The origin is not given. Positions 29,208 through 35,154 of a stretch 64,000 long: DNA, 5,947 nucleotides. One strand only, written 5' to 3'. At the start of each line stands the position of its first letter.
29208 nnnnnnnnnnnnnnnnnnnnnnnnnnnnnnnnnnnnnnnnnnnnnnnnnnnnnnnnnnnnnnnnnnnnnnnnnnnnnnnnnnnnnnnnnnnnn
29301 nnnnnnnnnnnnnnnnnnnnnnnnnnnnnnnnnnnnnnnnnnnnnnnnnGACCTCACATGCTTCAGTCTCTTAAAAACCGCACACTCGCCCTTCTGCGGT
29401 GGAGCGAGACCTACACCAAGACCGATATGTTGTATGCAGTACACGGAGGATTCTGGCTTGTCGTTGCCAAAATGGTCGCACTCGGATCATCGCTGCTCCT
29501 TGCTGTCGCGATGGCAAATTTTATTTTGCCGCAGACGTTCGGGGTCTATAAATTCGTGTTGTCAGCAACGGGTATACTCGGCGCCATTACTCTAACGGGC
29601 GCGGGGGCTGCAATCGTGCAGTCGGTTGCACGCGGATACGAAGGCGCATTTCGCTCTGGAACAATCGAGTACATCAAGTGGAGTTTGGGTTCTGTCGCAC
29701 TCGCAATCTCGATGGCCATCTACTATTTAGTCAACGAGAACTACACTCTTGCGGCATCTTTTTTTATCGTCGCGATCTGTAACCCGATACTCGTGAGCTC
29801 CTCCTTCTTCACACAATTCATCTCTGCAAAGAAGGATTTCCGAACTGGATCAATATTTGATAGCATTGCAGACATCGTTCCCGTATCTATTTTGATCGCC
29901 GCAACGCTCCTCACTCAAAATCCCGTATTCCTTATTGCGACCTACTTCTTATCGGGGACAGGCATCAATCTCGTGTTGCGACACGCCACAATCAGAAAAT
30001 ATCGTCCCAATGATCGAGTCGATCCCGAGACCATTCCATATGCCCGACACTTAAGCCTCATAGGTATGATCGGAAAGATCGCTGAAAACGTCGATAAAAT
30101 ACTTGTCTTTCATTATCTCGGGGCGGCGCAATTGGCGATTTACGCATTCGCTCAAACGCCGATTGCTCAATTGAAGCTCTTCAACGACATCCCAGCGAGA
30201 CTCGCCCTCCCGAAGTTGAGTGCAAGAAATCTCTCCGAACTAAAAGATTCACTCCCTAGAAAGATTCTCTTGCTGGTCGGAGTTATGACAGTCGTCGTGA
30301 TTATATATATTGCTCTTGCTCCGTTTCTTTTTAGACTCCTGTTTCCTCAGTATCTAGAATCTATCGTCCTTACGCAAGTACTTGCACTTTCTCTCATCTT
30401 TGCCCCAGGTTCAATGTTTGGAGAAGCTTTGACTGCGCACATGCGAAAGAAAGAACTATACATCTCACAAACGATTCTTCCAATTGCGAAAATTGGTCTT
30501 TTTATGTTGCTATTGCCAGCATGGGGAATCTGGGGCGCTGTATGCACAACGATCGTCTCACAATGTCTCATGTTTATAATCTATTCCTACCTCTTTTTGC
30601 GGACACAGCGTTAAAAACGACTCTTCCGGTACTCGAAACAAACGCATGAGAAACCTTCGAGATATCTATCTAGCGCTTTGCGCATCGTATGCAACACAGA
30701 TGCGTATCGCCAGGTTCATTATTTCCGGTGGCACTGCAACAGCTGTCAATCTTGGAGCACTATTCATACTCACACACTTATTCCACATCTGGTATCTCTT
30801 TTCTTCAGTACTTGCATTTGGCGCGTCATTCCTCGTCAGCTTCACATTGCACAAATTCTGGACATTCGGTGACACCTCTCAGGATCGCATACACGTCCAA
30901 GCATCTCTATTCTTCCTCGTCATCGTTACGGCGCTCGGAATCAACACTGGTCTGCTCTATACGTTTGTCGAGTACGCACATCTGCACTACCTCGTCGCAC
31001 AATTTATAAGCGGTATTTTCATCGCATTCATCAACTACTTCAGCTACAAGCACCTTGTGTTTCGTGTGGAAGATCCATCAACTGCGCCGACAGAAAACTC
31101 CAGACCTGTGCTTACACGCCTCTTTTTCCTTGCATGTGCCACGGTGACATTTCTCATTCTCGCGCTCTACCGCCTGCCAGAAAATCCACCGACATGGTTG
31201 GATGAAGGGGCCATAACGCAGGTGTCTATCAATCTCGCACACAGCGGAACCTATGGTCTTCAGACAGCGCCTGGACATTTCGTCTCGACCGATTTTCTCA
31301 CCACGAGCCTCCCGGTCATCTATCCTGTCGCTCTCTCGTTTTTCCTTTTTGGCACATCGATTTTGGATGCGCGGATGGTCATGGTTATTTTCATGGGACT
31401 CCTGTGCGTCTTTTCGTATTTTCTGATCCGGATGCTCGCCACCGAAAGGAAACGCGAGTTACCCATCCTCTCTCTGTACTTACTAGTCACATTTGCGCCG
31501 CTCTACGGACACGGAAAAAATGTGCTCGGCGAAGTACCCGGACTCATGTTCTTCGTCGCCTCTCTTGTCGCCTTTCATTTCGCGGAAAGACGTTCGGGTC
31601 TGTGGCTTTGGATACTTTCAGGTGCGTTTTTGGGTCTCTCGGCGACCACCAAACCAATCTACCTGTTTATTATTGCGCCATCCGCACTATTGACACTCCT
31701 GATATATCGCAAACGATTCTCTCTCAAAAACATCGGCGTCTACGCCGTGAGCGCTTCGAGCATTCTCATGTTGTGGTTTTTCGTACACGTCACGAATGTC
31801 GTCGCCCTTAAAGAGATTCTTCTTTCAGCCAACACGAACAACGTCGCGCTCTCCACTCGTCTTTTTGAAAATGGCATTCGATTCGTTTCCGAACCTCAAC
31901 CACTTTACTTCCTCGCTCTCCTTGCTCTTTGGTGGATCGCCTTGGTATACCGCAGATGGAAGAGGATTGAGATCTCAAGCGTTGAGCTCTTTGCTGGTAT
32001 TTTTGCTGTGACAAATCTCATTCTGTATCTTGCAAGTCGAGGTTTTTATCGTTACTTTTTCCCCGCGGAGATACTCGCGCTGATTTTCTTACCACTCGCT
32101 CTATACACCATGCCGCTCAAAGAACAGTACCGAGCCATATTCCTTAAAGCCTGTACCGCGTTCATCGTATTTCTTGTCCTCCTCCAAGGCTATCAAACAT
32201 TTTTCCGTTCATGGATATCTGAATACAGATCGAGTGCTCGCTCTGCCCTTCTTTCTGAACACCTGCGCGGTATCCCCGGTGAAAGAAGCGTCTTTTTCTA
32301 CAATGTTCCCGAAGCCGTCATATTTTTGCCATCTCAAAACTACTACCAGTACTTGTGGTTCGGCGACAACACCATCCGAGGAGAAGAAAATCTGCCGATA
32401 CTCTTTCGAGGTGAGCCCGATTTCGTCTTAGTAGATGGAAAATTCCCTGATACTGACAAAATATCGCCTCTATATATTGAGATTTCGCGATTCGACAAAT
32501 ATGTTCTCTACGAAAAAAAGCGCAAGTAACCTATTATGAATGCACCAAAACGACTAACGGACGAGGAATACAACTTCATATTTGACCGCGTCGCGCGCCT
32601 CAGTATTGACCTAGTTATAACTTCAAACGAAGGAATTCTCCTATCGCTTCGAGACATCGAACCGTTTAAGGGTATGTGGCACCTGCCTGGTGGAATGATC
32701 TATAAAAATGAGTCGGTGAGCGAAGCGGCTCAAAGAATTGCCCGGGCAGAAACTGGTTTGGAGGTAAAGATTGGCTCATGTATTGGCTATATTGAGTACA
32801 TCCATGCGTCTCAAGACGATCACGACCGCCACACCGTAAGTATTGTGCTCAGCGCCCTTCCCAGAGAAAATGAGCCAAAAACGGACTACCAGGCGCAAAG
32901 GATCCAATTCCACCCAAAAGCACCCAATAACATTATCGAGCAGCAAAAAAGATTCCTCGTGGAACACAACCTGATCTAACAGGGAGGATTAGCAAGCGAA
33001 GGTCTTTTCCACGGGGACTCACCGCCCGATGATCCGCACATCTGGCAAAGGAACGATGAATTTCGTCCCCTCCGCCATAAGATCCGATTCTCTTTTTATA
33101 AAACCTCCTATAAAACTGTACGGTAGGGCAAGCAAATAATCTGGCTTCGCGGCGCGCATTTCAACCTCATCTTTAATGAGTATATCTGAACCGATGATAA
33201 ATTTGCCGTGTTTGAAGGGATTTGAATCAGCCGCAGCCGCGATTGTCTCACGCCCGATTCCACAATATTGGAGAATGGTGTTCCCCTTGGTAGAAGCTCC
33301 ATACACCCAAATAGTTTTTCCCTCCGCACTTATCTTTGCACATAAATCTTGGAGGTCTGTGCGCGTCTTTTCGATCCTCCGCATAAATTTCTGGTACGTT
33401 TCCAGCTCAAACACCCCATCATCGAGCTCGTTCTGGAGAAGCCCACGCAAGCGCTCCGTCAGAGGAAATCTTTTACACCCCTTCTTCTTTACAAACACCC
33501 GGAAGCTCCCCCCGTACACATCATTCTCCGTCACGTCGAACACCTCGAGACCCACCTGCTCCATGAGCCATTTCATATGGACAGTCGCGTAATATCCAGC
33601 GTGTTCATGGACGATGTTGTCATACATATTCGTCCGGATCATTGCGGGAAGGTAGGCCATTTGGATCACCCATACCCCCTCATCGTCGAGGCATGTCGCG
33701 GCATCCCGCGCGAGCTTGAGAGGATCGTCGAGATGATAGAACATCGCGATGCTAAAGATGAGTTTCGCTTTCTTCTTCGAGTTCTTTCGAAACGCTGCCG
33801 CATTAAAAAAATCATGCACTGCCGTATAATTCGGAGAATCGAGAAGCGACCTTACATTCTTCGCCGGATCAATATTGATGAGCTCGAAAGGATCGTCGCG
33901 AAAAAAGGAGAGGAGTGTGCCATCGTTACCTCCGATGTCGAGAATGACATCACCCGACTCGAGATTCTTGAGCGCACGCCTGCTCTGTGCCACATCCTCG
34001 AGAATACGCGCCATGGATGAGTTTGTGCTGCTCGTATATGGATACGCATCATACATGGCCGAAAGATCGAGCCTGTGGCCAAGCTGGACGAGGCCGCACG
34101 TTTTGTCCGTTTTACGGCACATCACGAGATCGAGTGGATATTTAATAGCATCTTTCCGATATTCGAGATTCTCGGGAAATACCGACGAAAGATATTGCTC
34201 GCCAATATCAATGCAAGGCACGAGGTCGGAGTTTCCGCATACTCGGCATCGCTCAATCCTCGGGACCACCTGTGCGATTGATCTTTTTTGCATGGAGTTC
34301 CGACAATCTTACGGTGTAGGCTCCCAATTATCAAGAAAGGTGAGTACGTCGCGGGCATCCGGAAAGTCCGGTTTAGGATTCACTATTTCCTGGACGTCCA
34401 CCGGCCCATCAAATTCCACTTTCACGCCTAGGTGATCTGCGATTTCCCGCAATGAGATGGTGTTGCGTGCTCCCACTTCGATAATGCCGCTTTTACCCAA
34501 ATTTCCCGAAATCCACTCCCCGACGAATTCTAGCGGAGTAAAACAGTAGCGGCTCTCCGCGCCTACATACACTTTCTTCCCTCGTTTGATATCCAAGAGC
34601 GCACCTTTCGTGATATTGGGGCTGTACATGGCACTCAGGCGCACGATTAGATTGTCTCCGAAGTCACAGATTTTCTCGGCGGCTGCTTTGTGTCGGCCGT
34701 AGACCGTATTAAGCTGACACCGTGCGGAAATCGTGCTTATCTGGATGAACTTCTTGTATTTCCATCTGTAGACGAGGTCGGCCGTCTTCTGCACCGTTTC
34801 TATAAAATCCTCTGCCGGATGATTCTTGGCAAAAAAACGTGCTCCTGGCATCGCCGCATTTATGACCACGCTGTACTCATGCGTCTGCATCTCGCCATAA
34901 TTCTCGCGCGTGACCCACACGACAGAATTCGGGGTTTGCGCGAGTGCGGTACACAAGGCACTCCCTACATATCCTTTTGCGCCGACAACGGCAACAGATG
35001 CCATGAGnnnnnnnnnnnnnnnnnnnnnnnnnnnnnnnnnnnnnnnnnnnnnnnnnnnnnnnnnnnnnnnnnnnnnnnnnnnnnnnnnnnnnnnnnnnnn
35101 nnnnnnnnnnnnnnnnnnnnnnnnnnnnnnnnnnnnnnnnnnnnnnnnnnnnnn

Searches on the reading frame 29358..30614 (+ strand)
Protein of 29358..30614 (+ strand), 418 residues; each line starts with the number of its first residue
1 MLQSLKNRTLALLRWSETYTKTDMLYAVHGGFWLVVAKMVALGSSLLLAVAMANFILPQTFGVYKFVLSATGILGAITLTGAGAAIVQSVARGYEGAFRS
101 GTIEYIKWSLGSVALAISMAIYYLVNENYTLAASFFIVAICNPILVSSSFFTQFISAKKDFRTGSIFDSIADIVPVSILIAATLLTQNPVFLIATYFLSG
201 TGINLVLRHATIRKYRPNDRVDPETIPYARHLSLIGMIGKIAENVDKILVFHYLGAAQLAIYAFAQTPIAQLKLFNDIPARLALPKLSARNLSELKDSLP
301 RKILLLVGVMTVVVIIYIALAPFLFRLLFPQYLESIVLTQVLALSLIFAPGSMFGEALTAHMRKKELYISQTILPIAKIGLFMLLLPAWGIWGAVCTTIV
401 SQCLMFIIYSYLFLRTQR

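Call 14: search_protein_families(library=pfam, proteins=[window:29358-30614:+], max_evalue=0.0001)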
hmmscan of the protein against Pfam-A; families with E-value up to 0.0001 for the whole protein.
window:29358-30614:+ (418 aa): 1 family
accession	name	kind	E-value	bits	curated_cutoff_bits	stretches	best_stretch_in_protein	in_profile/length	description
PF01943.22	Polysacc_synt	-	3.6e-14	53.3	28.2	2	29-266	3-248/274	Polysaccharide biosynthesis protein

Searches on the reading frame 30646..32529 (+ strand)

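Call 15: search_protein_families(library=pfam, proteins=[window:30646-32529:+], max_evalue=0.0001)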
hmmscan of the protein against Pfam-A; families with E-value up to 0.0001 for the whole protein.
window:30646-32529:+ (627 aa): 2 families
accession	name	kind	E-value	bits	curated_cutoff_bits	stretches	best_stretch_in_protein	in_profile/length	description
PF04138.20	GtrA_DPMS_TM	-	3.9e-24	85.5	26.1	1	23-139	1-117/117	GtrA/DPMS, transmembrane domain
PF13231.12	PMT_2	-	5.6e-06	27.1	26.1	1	227-375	9-153/160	Dolichyl-phosphate-mannose-protein mannosyltransferase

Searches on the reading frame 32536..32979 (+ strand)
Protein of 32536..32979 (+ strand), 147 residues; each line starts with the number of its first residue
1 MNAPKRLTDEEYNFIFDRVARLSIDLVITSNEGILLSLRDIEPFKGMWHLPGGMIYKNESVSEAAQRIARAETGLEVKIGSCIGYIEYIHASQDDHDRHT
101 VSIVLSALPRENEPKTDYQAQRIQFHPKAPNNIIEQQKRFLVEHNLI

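Call 15: search_protein_families(library=pfam, proteins=[window:32536-32979:+], max_evalue=0.0001)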
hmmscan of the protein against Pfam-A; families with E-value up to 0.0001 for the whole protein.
window:32536-32979:+ (147 aa): 1 family
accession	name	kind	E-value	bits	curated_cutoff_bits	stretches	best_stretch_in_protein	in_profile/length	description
PF00293.34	NUDIX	-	3.7e-15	56.6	21.1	1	21-116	3-101/134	NUDIX domain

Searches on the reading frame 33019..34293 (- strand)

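Call 15: search_protein_families(library=pfam, proteins=[window:33019-34293:-], max_evalue=0.0001)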
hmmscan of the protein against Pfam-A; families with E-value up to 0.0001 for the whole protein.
window:33019-34293:- (424 aa): 3 families
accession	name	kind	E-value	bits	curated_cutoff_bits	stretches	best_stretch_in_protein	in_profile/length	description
PF08484.17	Methyltransf_14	-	2.4e-42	144.9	23.5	1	259-417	2-160/160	C-methyltransferase C-terminal domain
PF13489.12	Methyltransf_23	-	4.9e-19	69.1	27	1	106-251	15-161/164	Methyltransferase domain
PF08421.16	Methyltransf_13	-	2.9e-13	50.2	31.3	1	16-81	1-62/62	Putative zinc binding domain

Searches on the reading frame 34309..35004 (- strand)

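Call 15: search_protein_families(library=pfam, proteins=[window:34309-35004:-], max_evalue=0.0001)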
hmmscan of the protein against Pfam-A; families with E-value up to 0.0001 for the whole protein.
window:34309-35004:- (231 aa): 1 family
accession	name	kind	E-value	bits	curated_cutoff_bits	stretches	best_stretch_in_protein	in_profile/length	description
PF01370.27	Epimerase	-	6.2e-08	32.8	20.9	1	4-130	1-176/240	NAD dependent epimerase/dehydratase family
